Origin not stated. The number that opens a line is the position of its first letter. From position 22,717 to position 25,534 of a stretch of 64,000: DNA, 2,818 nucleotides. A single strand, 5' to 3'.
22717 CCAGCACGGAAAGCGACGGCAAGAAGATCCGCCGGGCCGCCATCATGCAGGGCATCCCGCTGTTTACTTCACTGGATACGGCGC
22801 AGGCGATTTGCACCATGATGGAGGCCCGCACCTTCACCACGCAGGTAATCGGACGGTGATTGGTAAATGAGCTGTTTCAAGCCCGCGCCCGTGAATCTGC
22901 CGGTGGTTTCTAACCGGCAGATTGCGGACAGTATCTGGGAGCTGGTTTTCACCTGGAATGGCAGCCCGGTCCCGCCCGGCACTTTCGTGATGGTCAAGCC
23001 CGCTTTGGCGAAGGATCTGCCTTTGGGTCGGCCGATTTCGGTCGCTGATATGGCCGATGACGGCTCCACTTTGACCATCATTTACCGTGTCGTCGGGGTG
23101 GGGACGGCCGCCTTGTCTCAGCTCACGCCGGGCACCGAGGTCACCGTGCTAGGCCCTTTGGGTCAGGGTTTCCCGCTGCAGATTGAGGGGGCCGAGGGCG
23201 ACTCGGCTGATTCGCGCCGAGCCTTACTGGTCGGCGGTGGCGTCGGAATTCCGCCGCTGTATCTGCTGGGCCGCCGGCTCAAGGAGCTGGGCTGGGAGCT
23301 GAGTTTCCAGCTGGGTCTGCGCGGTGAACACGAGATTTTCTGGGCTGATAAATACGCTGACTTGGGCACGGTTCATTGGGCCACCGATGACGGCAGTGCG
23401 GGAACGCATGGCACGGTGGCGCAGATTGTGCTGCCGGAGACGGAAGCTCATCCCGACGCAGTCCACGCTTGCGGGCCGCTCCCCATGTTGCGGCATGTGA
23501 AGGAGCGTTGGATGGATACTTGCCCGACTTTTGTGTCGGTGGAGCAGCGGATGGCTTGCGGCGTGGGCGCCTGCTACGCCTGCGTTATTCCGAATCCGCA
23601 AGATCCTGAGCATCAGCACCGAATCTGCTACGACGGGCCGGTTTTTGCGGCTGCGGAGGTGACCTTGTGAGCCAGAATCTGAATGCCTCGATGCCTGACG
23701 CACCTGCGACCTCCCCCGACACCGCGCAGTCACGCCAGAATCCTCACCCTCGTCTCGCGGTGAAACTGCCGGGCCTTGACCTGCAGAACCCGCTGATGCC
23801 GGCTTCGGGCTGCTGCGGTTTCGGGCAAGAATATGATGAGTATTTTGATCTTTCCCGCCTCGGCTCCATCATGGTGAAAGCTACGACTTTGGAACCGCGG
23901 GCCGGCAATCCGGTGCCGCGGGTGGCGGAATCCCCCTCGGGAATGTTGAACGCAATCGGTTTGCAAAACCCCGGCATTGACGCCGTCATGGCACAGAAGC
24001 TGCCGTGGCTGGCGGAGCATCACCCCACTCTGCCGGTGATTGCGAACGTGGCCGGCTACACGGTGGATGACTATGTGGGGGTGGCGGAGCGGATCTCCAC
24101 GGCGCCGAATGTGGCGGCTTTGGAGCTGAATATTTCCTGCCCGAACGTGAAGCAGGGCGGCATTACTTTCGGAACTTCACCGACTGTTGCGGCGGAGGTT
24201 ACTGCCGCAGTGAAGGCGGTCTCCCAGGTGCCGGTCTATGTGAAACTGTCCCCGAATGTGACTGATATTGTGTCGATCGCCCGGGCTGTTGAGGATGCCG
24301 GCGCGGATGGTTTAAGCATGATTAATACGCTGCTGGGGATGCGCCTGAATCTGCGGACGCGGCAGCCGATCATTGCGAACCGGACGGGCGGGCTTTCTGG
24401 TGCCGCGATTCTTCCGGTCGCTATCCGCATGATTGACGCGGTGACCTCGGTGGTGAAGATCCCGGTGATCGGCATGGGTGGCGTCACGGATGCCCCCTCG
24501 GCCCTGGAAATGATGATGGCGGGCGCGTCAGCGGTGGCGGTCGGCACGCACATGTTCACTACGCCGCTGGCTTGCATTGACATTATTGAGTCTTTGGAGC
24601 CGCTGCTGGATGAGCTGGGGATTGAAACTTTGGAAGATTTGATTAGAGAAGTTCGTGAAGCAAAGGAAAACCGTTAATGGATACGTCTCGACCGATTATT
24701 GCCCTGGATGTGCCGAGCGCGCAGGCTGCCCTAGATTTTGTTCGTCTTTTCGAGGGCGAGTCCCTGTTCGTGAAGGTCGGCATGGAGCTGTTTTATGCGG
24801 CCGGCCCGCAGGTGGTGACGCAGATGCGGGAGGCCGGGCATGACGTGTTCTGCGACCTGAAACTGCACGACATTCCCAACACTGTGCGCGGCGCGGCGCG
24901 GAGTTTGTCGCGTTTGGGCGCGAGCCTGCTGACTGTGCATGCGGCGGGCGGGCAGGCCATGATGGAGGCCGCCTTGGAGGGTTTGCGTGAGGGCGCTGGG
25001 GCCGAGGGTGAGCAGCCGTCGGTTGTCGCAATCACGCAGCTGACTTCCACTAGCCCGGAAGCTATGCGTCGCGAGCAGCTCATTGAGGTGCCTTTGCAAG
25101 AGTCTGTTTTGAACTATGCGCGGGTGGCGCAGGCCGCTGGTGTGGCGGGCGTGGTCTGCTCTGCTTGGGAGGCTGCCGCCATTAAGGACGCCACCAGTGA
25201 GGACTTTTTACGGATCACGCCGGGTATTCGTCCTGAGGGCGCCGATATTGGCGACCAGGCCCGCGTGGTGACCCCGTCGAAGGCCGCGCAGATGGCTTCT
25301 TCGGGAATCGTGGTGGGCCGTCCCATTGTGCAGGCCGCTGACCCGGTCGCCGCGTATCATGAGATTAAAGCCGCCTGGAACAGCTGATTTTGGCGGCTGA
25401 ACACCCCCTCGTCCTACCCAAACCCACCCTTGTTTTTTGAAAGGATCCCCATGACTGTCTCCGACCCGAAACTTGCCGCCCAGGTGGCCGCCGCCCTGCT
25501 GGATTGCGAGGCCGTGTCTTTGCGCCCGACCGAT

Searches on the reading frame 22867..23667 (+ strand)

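Call 79: search_protein_families(library=pfam, proteins=[window:22867-23667:+], max_evalue=0.00001)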
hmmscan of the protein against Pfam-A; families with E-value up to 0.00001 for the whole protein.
window:22867-23667:+ (267 aa): 1 family
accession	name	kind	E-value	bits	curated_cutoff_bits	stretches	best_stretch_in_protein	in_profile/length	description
PF10418.14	DHODB_Fe-S_bind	-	4.6e-16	58.7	23.9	1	226-265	1-40/41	Iron-sulfur cluster binding domain of dihydroorotate dehydrogenase B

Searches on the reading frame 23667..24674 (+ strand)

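Call 79: search_protein_families(library=pfam, proteins=[window:23667-24674:+], max_evalue=0.00001)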
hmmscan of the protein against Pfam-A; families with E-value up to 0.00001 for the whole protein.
window:23667-24674:+ (336 aa): 2 families
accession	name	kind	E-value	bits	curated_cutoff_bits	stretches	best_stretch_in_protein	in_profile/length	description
PF01180.27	DHO_dh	-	1.1e-96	324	27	1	30-313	2-290/291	Dihydroorotate dehydrogenase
PF01207.24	Dus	-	5.5e-07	29.4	20.4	1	124-300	56-221/311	Dihydrouridine synthase (Dus)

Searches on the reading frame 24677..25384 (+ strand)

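Call 79: search_protein_families(library=pfam, proteins=[window:24677-25384:+], max_evalue=0.00001)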
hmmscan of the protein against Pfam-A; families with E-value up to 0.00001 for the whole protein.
window:24677-25384:+ (236 aa): 1 family
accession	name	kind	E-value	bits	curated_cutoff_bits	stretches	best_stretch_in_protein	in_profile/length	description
PF00215.30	OMPdecase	-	4e-62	210.4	27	1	5-230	2-221/221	Orotidine 5'-phosphate decarboxylase / HUMPS family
